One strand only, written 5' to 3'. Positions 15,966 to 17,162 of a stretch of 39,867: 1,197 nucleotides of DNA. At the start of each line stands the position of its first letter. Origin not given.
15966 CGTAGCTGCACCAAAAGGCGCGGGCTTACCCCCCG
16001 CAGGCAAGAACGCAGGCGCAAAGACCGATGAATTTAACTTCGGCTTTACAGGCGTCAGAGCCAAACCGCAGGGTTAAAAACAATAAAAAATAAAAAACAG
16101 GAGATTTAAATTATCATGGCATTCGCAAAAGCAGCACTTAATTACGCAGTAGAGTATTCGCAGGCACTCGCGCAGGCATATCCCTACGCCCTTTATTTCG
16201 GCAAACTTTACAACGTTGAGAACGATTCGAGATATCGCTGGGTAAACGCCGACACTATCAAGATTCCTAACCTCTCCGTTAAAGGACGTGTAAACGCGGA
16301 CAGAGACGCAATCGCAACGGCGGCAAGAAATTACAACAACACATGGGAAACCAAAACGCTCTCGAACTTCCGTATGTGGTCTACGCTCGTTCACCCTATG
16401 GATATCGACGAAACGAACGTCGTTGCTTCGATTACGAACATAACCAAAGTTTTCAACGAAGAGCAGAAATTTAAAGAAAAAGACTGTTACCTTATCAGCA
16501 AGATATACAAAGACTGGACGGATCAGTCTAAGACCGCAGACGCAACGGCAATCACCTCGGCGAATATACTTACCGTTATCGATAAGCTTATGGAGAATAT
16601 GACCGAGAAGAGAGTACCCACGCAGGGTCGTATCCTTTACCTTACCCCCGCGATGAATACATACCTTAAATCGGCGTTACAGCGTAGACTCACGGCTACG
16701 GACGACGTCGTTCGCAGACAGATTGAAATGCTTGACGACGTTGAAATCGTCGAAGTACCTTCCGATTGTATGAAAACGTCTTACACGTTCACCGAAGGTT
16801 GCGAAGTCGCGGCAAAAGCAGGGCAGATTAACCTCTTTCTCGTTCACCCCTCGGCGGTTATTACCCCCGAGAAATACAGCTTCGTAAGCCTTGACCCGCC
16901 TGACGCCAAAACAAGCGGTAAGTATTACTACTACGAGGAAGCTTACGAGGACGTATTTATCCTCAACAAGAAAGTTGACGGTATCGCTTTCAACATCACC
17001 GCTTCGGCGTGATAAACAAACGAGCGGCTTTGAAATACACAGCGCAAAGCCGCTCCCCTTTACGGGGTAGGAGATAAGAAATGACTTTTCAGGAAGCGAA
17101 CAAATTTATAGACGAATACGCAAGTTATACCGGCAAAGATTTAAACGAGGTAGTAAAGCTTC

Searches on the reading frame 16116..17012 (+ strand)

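Call 72: search_protein_families(library=phrogs, proteins=[window:16116-17012:+], max_evalue=0.00001)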
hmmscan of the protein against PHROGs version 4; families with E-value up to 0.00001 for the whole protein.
window:16116-17012:+ (298 aa): 2 families
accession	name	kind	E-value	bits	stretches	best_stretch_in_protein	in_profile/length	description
phrog_422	-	head and packaging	3.5e-93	313.3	1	6-296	3-294/297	major head protein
phrog_267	-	head and packaging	9.5e-08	32.6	1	140-250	178-283/410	major head protein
